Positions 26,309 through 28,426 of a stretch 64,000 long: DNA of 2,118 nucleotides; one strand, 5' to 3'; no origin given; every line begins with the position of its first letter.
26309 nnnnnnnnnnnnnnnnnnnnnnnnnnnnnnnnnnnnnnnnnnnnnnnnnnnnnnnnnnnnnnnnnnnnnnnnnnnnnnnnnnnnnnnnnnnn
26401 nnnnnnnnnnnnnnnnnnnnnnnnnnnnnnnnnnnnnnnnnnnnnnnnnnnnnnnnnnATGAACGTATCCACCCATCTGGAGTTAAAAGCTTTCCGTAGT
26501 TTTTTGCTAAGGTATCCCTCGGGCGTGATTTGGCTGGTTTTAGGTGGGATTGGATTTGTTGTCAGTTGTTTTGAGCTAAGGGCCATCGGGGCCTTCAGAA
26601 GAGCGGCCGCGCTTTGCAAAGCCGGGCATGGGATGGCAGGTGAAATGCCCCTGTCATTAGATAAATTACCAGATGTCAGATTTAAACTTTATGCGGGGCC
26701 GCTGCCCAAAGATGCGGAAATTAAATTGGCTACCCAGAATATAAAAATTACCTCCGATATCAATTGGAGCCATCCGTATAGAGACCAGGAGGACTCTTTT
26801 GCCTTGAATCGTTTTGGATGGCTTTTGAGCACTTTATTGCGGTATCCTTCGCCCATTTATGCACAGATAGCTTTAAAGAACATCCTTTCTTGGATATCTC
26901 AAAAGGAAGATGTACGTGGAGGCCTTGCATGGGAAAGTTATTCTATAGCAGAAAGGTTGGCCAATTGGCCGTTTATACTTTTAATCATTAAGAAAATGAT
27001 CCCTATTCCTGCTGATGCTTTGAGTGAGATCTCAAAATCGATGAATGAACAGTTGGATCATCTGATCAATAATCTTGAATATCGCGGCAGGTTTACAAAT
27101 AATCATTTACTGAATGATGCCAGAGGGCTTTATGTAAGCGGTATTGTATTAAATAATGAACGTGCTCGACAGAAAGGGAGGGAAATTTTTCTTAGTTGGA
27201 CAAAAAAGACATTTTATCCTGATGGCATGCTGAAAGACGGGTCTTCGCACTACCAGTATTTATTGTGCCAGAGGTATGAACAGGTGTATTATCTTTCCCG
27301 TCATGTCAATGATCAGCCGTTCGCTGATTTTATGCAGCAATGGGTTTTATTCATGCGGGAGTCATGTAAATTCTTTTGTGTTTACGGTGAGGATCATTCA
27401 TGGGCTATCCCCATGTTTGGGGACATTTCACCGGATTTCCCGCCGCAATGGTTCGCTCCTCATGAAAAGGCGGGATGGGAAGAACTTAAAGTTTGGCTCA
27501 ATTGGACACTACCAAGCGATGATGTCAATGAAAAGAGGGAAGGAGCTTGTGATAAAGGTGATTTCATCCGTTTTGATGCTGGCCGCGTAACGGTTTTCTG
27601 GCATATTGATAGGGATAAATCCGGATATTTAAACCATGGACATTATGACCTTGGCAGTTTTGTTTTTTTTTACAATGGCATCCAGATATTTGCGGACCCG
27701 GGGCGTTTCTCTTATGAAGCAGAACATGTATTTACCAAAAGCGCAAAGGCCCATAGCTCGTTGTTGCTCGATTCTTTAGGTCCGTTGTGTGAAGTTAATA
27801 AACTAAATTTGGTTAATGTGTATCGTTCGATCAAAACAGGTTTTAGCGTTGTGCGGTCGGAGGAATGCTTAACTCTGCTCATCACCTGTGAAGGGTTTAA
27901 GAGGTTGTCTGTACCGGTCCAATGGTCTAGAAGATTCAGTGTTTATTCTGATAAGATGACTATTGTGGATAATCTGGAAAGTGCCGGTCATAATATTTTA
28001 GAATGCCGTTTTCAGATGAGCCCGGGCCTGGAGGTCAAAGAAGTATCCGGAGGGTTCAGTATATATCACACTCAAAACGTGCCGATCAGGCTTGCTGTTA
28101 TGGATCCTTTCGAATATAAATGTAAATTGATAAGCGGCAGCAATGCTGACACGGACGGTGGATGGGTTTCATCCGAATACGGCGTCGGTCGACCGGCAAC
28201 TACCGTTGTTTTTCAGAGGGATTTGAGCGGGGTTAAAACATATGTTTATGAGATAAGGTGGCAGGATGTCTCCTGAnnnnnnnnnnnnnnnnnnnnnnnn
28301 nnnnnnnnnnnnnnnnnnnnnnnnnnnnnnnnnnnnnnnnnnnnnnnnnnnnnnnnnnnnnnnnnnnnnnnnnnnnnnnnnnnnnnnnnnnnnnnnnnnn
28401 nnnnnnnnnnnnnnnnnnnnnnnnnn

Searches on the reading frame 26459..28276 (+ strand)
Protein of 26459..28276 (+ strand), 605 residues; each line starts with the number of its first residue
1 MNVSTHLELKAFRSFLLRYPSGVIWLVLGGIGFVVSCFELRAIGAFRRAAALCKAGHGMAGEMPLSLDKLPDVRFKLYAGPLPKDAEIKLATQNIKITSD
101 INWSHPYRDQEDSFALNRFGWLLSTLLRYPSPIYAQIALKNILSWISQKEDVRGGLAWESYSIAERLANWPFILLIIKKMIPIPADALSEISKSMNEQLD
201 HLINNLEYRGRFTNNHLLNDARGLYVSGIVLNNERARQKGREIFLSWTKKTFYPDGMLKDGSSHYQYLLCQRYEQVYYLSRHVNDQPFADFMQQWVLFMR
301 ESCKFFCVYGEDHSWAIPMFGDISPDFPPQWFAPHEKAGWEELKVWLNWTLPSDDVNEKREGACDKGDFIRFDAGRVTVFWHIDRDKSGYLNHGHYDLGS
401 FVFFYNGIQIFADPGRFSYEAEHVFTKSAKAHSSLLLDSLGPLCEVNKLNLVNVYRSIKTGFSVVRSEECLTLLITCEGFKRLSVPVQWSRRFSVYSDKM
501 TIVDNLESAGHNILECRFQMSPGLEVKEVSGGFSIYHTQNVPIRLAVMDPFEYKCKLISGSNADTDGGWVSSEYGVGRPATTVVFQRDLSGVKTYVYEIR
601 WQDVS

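Call 71: search_protein_families(library=pfam, proteins=[window:26459-28276:+], max_evalue=1)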
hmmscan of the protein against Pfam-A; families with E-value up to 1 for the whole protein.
window:26459-28276:+ (605 aa): 3 families
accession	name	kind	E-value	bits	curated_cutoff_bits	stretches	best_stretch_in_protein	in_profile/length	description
PF07940.18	Hepar_II_III_C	-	3.8e-14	53.2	24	1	365-589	10-227/237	Heparinase II/III-like, C-terminal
PF16889.11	Hepar_II_III_N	-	2.5e-10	40.6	22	1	95-306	78-297/340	Heparinase II/III N-terminus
PF13833.12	EF-hand_8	-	0.23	11.7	28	1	378-392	29-43/54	EF-hand domain pair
